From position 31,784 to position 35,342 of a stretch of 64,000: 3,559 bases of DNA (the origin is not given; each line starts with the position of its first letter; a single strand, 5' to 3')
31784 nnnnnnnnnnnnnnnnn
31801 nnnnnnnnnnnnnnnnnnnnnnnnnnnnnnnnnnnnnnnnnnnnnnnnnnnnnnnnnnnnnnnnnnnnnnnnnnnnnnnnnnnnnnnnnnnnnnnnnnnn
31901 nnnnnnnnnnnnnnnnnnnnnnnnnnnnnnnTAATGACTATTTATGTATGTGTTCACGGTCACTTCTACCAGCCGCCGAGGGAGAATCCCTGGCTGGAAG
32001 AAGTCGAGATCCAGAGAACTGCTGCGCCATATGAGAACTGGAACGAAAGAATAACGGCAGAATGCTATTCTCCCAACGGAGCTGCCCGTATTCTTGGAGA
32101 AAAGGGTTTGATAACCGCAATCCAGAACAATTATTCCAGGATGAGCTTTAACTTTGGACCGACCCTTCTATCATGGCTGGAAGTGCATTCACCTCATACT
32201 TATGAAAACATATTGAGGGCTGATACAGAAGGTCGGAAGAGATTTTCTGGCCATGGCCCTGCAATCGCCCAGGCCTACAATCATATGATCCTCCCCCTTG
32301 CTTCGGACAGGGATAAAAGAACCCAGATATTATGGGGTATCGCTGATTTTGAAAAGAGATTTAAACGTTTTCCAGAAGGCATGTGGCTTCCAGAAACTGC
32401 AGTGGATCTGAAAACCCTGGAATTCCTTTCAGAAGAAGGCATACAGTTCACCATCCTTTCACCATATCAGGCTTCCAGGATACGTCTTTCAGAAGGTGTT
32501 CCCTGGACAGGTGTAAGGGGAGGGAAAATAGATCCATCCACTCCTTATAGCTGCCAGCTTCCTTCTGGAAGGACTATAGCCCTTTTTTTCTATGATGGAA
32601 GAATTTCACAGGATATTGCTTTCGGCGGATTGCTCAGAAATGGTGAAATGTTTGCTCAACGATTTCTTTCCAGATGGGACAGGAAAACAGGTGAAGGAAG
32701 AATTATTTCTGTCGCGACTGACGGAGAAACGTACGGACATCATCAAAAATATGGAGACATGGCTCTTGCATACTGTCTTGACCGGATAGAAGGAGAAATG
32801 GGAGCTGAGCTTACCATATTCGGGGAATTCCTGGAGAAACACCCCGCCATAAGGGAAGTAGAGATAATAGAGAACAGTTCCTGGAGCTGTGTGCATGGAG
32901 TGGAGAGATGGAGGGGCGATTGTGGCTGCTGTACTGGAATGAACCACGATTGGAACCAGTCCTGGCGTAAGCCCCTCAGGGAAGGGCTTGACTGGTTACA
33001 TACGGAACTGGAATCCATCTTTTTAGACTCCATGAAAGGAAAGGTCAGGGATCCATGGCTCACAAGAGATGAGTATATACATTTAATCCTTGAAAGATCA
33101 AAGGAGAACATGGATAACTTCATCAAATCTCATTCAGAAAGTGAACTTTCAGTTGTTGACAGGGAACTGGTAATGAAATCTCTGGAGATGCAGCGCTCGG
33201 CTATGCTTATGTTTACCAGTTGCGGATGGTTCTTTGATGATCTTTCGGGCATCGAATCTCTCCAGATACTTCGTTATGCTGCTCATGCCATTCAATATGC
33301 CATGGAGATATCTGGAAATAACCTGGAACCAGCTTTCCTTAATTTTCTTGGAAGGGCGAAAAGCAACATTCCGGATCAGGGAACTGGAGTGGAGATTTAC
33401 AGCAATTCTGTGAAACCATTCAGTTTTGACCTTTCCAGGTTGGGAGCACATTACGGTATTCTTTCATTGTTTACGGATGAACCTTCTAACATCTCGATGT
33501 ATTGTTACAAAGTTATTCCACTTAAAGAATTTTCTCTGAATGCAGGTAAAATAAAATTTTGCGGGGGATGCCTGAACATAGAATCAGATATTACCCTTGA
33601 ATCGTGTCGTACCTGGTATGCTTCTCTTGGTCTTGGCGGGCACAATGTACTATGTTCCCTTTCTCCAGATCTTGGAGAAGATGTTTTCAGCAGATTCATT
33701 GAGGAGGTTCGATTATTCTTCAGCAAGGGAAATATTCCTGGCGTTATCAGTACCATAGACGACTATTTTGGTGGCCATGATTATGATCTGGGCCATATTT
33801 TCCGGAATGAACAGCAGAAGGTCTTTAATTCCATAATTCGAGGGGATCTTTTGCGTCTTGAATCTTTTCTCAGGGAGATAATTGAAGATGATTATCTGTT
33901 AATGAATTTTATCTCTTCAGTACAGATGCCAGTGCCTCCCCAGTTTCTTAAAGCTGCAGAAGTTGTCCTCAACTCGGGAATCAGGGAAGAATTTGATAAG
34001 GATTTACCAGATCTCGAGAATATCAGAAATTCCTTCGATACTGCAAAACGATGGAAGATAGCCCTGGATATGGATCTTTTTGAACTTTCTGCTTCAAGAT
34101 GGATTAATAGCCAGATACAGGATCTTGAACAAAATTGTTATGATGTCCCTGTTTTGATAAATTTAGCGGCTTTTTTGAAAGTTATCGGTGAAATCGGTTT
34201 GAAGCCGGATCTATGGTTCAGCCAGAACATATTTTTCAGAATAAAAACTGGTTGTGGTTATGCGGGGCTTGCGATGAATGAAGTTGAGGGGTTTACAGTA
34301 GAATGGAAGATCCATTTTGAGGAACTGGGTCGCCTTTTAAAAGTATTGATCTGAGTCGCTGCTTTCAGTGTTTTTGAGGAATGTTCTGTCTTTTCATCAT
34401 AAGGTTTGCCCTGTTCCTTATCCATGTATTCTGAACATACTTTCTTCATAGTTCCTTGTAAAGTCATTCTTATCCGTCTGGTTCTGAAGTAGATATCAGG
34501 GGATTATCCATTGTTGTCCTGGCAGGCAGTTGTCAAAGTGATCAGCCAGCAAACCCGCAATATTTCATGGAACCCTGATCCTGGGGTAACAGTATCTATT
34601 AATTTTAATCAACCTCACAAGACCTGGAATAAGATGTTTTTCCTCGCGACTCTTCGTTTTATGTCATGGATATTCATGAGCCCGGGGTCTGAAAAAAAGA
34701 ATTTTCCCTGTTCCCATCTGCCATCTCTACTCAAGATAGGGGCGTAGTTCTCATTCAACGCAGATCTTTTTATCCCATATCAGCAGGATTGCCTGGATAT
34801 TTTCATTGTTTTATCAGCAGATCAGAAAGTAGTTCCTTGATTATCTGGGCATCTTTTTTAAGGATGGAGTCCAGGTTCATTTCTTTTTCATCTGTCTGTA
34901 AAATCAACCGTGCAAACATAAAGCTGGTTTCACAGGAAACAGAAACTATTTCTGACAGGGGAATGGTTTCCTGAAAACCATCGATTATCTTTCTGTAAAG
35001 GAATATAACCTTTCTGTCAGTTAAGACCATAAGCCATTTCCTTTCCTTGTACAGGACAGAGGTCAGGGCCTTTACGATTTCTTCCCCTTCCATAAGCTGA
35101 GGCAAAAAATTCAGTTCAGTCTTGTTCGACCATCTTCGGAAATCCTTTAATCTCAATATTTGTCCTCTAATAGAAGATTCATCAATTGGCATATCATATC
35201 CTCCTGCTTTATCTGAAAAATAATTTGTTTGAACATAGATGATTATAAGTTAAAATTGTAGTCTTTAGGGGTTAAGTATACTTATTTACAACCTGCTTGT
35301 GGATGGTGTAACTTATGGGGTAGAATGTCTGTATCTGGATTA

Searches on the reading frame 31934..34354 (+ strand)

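Call 23: search_protein_families(library=pfam, proteins=[window:31934-34354:+], max_evalue=0.00001)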
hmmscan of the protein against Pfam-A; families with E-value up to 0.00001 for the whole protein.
window:31934-34354:+ (806 aa): 2 families
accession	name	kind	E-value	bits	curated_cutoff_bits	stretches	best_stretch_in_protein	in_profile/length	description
PF12055.13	DUF3536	-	9.4e-92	307.8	25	1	340-623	1-284/284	Domain of unknown function (DUF3536)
PF03065.20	Glyco_hydro_57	-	3e-19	69.9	21.2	1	111-305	106-284/291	Glycosyl hydrolase family 57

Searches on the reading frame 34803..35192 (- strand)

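Call 23: search_protein_families(library=pfam, proteins=[window:34803-35192:-], max_evalue=0.00001)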
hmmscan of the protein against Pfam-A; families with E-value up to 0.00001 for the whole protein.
window:34803-35192:- (129 aa): 1 family
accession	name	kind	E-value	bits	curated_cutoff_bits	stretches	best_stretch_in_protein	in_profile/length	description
PF14470.12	bPH_3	-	1.7e-10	41.6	23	1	33-122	1-93/95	Bacterial PH domain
